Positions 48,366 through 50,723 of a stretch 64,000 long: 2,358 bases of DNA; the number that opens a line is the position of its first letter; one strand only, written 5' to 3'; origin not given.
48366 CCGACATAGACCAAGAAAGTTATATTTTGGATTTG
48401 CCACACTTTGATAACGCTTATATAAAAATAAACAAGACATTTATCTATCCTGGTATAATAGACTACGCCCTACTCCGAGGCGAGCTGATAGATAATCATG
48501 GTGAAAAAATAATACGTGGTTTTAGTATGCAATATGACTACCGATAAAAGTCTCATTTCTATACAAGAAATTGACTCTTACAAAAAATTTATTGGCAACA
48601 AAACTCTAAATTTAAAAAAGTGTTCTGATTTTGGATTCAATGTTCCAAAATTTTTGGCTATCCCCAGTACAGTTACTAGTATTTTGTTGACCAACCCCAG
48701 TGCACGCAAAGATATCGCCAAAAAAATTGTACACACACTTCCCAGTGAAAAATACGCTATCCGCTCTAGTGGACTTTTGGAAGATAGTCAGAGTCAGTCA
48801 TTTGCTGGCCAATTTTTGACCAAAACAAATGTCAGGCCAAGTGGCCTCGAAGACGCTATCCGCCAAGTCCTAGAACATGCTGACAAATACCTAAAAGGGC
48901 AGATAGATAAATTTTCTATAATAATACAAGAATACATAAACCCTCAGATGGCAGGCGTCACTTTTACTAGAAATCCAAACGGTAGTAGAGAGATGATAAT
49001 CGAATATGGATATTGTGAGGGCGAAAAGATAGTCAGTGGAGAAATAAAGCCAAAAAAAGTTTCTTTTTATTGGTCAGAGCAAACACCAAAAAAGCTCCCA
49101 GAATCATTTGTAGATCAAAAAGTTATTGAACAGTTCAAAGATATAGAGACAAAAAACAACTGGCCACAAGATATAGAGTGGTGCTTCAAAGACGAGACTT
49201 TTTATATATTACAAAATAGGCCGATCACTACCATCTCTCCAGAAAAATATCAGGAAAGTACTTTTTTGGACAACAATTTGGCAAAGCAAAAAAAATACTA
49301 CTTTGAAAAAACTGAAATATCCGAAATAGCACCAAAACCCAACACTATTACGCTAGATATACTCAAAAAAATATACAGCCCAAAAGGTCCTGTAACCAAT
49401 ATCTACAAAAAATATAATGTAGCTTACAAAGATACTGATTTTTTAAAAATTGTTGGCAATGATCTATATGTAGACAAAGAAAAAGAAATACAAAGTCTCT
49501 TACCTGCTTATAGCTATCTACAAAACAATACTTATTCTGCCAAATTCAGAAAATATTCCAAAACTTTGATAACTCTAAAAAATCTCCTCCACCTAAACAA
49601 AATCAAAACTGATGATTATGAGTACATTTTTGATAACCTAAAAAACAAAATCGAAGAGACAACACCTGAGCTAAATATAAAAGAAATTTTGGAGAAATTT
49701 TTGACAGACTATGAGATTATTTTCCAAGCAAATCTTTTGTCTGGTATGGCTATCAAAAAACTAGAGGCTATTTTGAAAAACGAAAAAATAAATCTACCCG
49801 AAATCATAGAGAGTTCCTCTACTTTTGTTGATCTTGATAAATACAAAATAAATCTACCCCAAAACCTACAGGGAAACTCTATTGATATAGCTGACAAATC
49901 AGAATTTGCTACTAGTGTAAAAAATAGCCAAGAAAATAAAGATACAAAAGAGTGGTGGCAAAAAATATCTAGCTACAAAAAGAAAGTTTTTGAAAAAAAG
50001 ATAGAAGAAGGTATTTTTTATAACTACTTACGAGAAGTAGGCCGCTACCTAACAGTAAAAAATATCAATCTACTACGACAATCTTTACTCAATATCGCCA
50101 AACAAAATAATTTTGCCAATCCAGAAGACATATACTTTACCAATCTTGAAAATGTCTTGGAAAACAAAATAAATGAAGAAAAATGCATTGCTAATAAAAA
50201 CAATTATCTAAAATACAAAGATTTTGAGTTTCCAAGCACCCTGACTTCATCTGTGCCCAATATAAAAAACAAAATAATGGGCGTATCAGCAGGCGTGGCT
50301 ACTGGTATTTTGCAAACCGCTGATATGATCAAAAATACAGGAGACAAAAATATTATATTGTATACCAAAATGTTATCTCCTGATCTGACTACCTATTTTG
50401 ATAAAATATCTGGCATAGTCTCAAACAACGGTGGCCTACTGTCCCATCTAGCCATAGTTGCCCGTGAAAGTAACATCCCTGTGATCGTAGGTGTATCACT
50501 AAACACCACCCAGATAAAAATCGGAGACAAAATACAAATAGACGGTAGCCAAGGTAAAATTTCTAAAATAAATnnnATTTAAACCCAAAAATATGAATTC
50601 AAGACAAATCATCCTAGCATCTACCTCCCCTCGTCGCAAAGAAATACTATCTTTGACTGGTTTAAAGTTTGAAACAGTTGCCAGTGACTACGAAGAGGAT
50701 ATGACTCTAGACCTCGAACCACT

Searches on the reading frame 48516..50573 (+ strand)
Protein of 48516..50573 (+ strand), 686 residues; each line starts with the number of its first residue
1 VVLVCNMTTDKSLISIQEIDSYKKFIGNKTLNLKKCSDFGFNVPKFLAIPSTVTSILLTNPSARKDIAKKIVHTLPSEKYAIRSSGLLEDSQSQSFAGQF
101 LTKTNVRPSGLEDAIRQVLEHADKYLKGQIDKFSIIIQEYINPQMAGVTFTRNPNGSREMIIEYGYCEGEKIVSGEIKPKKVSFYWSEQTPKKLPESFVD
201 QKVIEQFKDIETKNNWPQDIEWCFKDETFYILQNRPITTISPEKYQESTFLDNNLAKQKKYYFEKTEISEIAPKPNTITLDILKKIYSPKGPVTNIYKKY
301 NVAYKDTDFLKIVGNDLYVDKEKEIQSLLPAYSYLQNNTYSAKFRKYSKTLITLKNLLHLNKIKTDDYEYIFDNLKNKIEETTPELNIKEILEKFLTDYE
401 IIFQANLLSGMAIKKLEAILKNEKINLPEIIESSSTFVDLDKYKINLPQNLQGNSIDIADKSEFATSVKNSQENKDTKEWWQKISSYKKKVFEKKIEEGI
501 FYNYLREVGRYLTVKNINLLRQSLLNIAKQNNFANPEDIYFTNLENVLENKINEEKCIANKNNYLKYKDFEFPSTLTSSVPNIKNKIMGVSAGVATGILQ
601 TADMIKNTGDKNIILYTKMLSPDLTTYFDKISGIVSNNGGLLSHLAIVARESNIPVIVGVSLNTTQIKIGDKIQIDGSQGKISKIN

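Call 36: search_protein_families(library=pfam, proteins=[window:48516-50573:+], max_evalue=0.001)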
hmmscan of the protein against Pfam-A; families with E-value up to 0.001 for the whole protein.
window:48516-50573:+ (686 aa): 2 families
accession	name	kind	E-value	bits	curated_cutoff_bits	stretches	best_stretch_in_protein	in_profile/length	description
PF01326.24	PPDK_N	-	2.3e-25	90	27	2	77-188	100-226/328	Pyruvate phosphate dikinase, AMP/ATP-binding domain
PF00391.29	PEP-utilizers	-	2.4e-20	72.3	23.1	1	610-680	2-72/72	PEP-utilising enzyme, mobile domain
